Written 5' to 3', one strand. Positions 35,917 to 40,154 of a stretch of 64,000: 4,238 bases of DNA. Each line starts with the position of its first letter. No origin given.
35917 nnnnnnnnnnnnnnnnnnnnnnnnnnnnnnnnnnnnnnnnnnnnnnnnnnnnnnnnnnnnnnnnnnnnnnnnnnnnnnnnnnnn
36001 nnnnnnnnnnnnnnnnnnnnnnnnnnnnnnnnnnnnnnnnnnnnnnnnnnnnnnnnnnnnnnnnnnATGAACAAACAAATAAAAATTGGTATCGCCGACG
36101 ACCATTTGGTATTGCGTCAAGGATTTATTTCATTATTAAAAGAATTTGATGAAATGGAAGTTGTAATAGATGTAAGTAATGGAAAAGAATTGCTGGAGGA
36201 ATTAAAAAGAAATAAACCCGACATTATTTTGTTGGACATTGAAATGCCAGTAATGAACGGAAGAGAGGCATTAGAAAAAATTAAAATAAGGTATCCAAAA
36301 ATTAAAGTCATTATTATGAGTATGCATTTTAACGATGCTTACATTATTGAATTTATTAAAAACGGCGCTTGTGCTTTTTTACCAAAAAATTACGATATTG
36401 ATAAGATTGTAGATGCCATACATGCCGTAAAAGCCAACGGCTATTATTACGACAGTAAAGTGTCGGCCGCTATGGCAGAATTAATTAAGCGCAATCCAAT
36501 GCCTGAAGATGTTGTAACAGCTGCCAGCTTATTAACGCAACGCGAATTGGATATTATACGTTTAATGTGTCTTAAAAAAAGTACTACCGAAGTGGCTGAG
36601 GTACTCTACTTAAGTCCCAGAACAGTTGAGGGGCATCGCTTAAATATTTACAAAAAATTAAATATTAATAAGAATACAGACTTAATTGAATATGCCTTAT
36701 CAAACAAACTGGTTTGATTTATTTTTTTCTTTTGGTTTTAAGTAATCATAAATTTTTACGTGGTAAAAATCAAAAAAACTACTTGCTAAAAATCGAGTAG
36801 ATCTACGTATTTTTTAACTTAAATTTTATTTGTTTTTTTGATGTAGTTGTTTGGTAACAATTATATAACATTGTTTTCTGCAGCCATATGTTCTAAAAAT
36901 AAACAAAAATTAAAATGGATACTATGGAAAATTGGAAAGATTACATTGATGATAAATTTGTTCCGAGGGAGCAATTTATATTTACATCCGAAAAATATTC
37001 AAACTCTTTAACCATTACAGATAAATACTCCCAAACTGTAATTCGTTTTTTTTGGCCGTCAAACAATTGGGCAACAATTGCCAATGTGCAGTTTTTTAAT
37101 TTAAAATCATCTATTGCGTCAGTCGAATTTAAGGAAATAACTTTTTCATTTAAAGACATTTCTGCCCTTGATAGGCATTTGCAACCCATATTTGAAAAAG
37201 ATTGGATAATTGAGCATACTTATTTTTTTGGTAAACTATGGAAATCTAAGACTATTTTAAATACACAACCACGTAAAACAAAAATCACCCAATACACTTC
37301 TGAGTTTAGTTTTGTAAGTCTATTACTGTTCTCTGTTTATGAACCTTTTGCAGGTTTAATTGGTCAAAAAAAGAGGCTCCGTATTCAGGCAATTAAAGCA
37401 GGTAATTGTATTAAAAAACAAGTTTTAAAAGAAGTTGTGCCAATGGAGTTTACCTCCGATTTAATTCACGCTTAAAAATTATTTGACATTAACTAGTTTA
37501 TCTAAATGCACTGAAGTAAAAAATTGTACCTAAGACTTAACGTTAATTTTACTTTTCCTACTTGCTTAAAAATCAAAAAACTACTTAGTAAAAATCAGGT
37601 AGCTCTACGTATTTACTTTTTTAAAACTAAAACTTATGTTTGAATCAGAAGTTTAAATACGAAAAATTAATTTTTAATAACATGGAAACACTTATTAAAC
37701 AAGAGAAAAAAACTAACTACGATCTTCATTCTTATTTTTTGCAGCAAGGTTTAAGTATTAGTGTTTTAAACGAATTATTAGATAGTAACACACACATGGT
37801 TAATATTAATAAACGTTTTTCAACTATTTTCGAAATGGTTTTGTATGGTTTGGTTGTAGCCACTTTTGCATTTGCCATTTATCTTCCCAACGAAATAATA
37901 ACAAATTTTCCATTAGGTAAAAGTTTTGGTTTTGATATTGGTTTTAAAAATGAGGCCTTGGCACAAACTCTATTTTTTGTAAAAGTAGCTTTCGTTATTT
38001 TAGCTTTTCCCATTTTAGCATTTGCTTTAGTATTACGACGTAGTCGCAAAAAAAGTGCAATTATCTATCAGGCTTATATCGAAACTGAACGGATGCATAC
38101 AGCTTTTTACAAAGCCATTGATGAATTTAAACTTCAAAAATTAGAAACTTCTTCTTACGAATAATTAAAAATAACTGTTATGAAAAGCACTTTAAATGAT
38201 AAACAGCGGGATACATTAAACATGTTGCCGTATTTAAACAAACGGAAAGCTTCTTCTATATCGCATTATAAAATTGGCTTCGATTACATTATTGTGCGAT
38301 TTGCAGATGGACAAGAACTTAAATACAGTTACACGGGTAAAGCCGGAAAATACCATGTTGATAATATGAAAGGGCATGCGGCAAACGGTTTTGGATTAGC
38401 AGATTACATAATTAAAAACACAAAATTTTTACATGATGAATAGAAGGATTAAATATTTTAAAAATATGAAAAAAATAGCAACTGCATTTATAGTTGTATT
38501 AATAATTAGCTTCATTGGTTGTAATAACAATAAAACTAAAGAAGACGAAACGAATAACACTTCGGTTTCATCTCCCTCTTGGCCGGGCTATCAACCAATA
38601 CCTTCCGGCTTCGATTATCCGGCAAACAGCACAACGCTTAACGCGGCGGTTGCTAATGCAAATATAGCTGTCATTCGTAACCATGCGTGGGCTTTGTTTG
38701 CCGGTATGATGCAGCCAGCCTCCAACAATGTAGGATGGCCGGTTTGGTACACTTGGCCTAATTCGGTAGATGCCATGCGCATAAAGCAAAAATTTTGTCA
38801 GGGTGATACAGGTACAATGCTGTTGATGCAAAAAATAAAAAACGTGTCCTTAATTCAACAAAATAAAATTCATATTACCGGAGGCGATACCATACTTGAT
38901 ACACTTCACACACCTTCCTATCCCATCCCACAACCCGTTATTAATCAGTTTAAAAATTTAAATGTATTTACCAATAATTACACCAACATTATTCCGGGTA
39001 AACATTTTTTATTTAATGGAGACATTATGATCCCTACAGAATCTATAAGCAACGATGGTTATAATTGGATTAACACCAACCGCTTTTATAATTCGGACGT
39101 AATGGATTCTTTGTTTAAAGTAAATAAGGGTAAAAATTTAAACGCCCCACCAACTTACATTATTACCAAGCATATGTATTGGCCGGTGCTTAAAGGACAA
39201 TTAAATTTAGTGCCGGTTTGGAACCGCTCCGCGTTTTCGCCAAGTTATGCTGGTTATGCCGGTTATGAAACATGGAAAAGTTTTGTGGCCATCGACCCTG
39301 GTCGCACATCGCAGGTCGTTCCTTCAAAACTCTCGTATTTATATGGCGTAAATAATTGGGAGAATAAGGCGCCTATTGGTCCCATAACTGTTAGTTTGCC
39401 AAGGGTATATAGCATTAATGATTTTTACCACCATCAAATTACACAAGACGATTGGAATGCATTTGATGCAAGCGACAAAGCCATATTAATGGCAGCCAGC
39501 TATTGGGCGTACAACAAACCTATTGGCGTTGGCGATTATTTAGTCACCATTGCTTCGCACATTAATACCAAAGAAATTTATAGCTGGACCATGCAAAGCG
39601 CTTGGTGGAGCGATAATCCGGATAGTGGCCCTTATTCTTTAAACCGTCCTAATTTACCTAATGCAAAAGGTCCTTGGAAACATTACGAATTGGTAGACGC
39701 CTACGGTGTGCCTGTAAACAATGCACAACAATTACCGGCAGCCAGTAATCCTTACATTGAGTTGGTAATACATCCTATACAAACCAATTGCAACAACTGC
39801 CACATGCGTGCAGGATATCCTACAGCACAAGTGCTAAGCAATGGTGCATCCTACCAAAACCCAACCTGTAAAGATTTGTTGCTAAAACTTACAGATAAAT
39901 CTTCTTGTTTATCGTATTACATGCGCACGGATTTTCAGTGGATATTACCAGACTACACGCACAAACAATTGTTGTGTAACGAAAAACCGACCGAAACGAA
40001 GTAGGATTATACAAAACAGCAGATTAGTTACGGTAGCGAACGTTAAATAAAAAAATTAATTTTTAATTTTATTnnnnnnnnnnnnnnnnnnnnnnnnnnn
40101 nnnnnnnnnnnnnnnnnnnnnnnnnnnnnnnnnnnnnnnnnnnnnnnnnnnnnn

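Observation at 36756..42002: Three island transcription units share one promoter architecture: three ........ 8-mers phased 23-24 bp, then a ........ -7 box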

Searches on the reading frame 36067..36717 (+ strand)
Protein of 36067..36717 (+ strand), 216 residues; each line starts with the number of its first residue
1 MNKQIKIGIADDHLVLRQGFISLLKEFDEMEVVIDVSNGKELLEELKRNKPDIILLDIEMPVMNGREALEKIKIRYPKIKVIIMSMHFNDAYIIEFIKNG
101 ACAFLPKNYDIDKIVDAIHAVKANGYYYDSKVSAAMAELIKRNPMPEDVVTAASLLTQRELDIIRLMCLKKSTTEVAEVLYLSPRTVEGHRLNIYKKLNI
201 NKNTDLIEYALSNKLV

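Call 6: search_protein_families(library=pfam, proteins=[window:36067-36717:+], max_evalue=0.01)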
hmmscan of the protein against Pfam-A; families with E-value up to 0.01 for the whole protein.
window:36067-36717:+ (216 aa): 2 families
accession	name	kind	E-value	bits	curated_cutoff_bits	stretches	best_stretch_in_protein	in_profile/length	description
PF00072.30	Response_reg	-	4.2e-25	88.5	30.2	1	8-118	2-110/111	Response regulator receiver domain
PF00196.25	GerE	-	2.8e-13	49.7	23.5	1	155-210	2-57/57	Bacterial regulatory proteins, luxR family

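Call 15: find_related_loci(query=window:36067-36717:+, collection=genome_contigs, flank=10000)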
Query window:36067-36717:+ (216 aa) in genome_contigs; peptide patterns used: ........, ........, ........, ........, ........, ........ (x = any residue, [..] = any of these).
600 stretches matched a pattern (row limit reached: there are more); 544 encode a relative of the query (tblastn E <= 1e-3); the best 80 are kept; 80 distinct loci.
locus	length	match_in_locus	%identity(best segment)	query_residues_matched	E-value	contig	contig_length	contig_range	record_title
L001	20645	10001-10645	70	1-216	7e-91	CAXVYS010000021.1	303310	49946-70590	MAG: Bacteroidia bacterium isolate 6e587fb1-28cf-479a-b2ce-4acc679b3bb4 genome assembly, contig: contig_21, whole genome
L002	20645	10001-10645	66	1-216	2e-90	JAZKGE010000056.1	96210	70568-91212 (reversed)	MAG: Bacteroidota bacterium isolate DC_RB_04_SPN110320-bin030 DCRB04SPN_B030_0_000000000056, whole genome shotgun sequen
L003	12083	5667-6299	65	3-215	1e-89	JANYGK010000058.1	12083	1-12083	MAG: Bacteroidetes bacterium isolate 341R_metabinner_23 341R_k141_219785, whole genome shotgun sequence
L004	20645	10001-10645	58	1-216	9e-79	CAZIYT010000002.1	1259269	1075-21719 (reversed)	MAG TPA_asm: uncultured Flavobacterium sp. isolate SRP193066_co1_59 genome assembly, contig: NODE_4_length_1259269_cov_4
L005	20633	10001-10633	46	5-216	1e-57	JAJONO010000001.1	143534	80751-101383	MAG: Bacteroidetes bacterium isolate C_No_T20_B_bin.59 scaffold_59, whole genome shotgun sequence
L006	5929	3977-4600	42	5-216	4e-49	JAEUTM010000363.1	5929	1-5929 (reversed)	MAG: Bacteroidia bacterium isolate new MAG-329 k141_2230001, whole genome shotgun sequence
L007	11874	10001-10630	40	4-216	2e-45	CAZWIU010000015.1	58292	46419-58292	MAG TPA_asm: uncultured Bacteroidales bacterium isolate SRP167436_co1_197 genome assembly, contig: NODE_617_length_58292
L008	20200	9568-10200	39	1-215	5e-41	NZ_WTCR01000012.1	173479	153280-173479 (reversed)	Labilibaculum euxinus strain A4 NODE_12_length_173479_cov_57.2559, whole genome shotgun sequence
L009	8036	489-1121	36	3-216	2e-40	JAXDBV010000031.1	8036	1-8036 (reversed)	MAG: Bacteroidales bacterium isolate POMEDNA-B27 Raw2_k127_1135651, whole genome shotgun sequence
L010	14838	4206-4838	38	1-215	3e-40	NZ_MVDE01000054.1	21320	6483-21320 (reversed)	Labilibaculum manganireducens strain 59.10-2M 2648548784, whole genome shotgun sequence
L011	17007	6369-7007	37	1-216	7e-40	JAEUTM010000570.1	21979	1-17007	MAG: Bacteroidia bacterium isolate new MAG-329 k141_2583811, whole genome shotgun sequence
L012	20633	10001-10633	35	4-216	2e-38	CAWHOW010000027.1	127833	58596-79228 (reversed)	MAG: uncultured Bacteroidetes bacterium isolate MFD04780.bin.1.106 genome assembly, contig: contig_24171, whole genome s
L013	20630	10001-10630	36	5-216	2e-38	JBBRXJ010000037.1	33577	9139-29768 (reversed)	MAG: Bacteroidales bacterium isolate La4_metabat2.187 La4_metabat2.187_K_2681417_L_33577_cov_14.9673, whole genome shotg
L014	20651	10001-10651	35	1-216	9e-38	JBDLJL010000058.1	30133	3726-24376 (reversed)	MAG: Bacteroidota bacterium isolate MAG096 MAG096_58, whole genome shotgun sequence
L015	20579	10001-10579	36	23-216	8e-38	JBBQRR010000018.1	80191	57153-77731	MAG: Bacteroidia bacterium isolate Co_metawrap_1701 Cmw_1701_k141_19281430_length_80191_cov_10.9995, whole genome shotgu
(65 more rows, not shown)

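Call 45: find_related_loci(query=window:36067-36717:+, collection=metagenome_contigs, flank=10000)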
Query window:36067-36717:+ (216 aa) in metagenome_contigs; peptide patterns used: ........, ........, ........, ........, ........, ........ (x = any residue, [..] = any of these).
600 stretches matched a pattern (row limit reached: there are more); 515 encode a relative of the query (tblastn E <= 1e-3); the best 80 are kept; 80 distinct loci.
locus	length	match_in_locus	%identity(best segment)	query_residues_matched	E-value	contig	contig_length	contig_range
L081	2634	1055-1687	64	3-215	2e-90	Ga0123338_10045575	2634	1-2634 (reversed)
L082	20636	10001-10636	60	1-212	2e-79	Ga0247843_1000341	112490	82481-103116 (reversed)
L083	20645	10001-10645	57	1-216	3e-79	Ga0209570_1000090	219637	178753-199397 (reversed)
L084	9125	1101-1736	40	4-216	5e-48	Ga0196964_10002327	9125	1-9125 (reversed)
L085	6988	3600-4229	38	4-216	2e-43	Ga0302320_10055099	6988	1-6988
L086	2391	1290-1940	37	1-216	2e-43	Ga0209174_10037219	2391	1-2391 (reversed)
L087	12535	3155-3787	36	3-216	5e-41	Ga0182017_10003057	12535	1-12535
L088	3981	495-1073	38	21-216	3e-41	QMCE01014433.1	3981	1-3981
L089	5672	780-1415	36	3-216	3e-40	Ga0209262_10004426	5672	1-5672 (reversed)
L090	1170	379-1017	38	1-216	6e-42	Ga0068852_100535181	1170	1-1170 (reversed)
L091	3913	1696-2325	36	4-216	8e-40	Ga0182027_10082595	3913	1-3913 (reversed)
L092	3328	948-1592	36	3-216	3e-39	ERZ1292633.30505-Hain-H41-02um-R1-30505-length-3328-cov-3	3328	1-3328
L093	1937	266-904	36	1-216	3e-39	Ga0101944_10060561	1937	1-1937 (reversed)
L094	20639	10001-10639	37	1-216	1e-38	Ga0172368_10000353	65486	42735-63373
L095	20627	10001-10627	36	5-216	6e-39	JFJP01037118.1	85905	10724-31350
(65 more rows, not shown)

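Call 59: search_solved_structures(query=window:36067-36717:+, max_evalue=1e-10)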
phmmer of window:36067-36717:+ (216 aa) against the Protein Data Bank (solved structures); distinct sequences matched with E-value up to 1e-10: 43.
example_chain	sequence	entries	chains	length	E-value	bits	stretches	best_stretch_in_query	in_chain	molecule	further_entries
5hev_A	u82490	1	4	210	2e-26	96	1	5-215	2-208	Response regulator protein VraR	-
7ve6_A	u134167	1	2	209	2.8e-23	85.8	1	5-215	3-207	Response regulator protein VraR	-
4gvp_A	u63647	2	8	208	3.2e-23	85.6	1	5-215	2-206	Response regulator protein vraR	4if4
1a04_A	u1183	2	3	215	5.8e-21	78.2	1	7-204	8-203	NITRATE/NITRITE RESPONSE REGULATOR PROTEIN NARL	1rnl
4zmr_A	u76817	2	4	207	3.9e-20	75.5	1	4-208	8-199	Response regulator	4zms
4hye_A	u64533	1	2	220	5.6e-20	75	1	4-208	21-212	Response regulator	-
4ldz_A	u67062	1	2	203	1.5e-18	70.4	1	4-206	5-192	Transcriptional regulatory protein DesR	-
3c3w_A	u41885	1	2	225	2.4e-18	69.7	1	5-210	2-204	TWO COMPONENT TRANSCRIPTIONAL REGULATORY PROTEIN DEVR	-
5f64_A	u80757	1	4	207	5.6e-17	65.2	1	9-215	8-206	Positive transcription regulator EvgA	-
8zwn_A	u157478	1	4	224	7.4e-17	64.8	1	9-215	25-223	DNA-binding transcriptional activator EvgA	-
3b2n_A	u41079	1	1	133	1.5e-16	63.9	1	8-122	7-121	Uncharacterized protein Q99UF4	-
1tmy_A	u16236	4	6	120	1.9e-15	60.2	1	8-121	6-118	CHEY PROTEIN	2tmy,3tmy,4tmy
4iga_A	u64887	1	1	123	1.9e-15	60.2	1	8-121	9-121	Chemotaxis protein CheY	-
9xzo_A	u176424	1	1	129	2.1e-15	60.1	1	6-126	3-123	De novo protein M1X0B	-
1u0s_Y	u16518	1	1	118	2.6e-15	59.8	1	9-121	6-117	Chemotaxis protein cheY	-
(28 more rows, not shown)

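Call 61: search_protein_families(library=ncbifam, proteins=[window:36067-36717:+], max_evalue=0.01)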
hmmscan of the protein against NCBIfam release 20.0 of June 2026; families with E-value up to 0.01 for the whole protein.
window:36067-36717:+ (216 aa): 94 families (the best 25 are shown)
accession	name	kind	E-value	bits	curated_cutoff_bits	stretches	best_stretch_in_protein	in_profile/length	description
NF052445.1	RespRegMctR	equivalog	3.5e-45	154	300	1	5-215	2-204/205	two-component system response regulator MctR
NF011896.0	PRK15369.1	equivalog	1.3e-36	126.2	242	1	3-211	2-205/211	two component system response regulator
NF007018.1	PRK09483.1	equivalog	1.6e-33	116.2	280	1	5-215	2-208/217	UvrY/SirA/GacA family response regulator transcription factor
NF047785.1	respo_reg_MadR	equivalog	2.8e-32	111.8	300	1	5-210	1-203/209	MadR family response regulator transcription factor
NF007935.0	PRK10651.1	equivalog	5.3e-29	100.9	250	1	3-202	5-202/216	two-component system response regulator NarL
NF007403.0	PRK09935.1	equivalog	8.6e-26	90.8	271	1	6-215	5-209/210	fimbria biosynthesis transcriptional regulator FimZ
NF007708.0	PRK10403.1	equivalog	1.1e-25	90.3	343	1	6-201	8-199/215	nitrate/nitrite response regulator protein NarP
NF007685.0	PRK10360.1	equivalog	9.8e-24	84.2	258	1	5-207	2-189/196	response regulator transcription factor UhpA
NF007419.0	PRK09958.1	equivalog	9.4e-23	80.9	251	1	9-215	5-203/204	acid-sensing system DNA-binding response regulator EvgA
NF006900.1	PRK09390.1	equivalog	2.3e-21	76.3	255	1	1-213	1-200/203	response regulator FixJ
NF001965.0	PRK00742.1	subfamily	8e-21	74.6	293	1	3-112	2-113/357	chemotaxis-specific protein-glutamate methyltransferase CheB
TIGR01818.1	ntrC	equivalog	2.9e-18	65.9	558.6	1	9-163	3-160/463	nitrogen regulation protein NR(I)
NF008176.1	PRK10923.1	equivalog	9.2e-17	60.8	620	1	36-150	33-151/469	nitrogen regulation protein NR(I)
NF040749.1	tetrathio_RR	equivalog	6e-16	58.7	290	1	18-208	13-186/191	tetrathionate respiration response regulator TtrR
NF041830.1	RR_TF_ErdR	exception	1.6e-15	57.4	390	1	6-204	3-199/213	response regulator transcription factor ErdR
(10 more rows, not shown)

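Call 62: search_protein_families(library=pfam, proteins=[L001:10848-11945:+, L001:11894-13060:+, L001:13443-14213:+, L002:11094-11843:+, L002:11848-12987:+, L003:6568-7590:+, L003:7702-8727:+, L082:13763-14407:+, L082:14451-16469:+], max_evalue=0.01)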
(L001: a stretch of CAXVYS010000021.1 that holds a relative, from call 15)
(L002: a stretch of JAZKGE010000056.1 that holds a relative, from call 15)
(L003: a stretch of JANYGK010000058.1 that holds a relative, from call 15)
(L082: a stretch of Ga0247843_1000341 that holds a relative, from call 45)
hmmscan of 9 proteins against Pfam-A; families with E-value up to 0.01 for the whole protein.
L001:10848-11945:+ (365 aa): 5 families
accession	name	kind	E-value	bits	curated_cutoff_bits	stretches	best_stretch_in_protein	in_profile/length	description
PF05227.19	CHASE3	-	5.3e-35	120.8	28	1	39-174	2-137/138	CHASE3 domain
PF00989.32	PAS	-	3.2e-13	50.1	22.6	1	232-340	9-113/113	PAS fold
PF13426.13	PAS_9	-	1e-09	39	27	1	235-342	2-103/103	PAS domain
PF08448.16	PAS_4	-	2.1e-07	31.6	23.1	1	232-344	3-109/110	PAS fold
PF13188.13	PAS_8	-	0.0025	18.1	21.8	1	232-281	9-55/65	PAS domain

L001:11894-13060:+ (388 aa): 6 families
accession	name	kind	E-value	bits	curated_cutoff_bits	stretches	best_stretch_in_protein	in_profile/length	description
PF07228.17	SpoIIE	-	8.5e-25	88.3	25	1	189-387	2-190/192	Stage II sporulation protein E (SpoIIE)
PF13426.13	PAS_9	-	1.1e-10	42.2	27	1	16-118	1-103/103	PAS domain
PF13188.13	PAS_8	-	7.3e-07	29.3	21.8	1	7-60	2-55/65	PAS domain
PF00989.32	PAS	-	1.5e-06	28.7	22.6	1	8-95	3-90/113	PAS fold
PF08447.18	PAS_3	-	0.00013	22.6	25.6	1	31-102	3-76/89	PAS fold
PF08448.16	PAS_4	-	0.0024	18.5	23.1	1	12-61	1-47/110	PAS fold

L001:13443-14213:+ (256 aa): 0 families

L002:11094-11843:+ (249 aa): 1 family
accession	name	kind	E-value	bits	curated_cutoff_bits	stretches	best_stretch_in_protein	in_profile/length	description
PF08867.16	FRG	-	3.2e-24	86.1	25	1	26-110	3-91/94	FRG domain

L002:11848-12987:+ (379 aa): 1 family
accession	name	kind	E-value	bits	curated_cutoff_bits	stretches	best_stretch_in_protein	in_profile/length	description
PF03235.19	GmrSD_N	-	6.4e-17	62.8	33.2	1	20-174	3-196/199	GmrSD restriction endonuclease, N-terminal domain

L003:6568-7590:+ (340 aa): 0 families

L003:7702-8727:+ (341 aa): 1 family
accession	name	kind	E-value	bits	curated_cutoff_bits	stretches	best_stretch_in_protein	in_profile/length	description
PF00296.26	Bac_luciferase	-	5.2e-53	180.9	27.9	1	19-299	17-306/314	Luciferase-like monooxygenase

L082:13763-14407:+ (214 aa): 1 family
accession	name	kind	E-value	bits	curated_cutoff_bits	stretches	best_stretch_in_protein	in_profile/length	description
PF01510.30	Amidase_2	-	1.6e-16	61.2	26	1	30-198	6-128/131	N-acetylmuramoyl-L-alanine amidase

L082:14451-16469:+ (672 aa): 0 families

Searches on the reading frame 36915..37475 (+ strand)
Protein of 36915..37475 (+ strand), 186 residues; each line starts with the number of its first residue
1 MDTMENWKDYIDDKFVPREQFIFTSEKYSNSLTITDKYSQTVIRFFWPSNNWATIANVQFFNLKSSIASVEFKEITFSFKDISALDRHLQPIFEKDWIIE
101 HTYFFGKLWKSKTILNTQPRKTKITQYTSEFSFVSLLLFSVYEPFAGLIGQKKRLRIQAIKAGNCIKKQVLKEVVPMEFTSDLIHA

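Call 6: search_protein_families(library=pfam, proteins=[window:36915-37475:+], max_evalue=0.01)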
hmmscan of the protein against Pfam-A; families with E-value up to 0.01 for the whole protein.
window:36915-37475:+ (186 aa): 0 families

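Call 61: search_protein_families(library=ncbifam, proteins=[window:36915-37475:+], max_evalue=0.01)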
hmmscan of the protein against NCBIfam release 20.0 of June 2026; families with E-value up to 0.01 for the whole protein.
window:36915-37475:+ (186 aa): 0 families

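Call 103: search_protein_families(library=padloc, proteins=[window:36924-37475:+], max_evalue=0.001)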
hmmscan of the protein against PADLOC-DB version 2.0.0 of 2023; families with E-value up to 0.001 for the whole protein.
window:36924-37475:+ (183 aa): 0 families

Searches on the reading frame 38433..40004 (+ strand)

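Call 6: search_protein_families(library=pfam, proteins=[window:38433-40004:+], max_evalue=0.01)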
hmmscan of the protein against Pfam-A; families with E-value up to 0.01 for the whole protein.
window:38433-40004:+ (523 aa): 0 families

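Call 61: search_protein_families(library=ncbifam, proteins=[window:38433-40004:+], max_evalue=0.01)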
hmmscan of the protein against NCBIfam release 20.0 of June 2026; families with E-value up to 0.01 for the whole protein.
window:38433-40004:+ (523 aa): 1 family
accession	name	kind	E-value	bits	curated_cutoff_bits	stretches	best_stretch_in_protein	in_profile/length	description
NF050142.1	PG1828_fam_lipo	equivalog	7.2e-05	23.4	50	1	12-47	1-37/59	PG1828 family lipoprotein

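Call 103: search_protein_families(library=padloc, proteins=[window:38433-40004:+], max_evalue=0.001)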
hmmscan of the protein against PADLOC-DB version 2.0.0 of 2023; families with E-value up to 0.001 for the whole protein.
window:38433-40004:+ (523 aa): 0 families
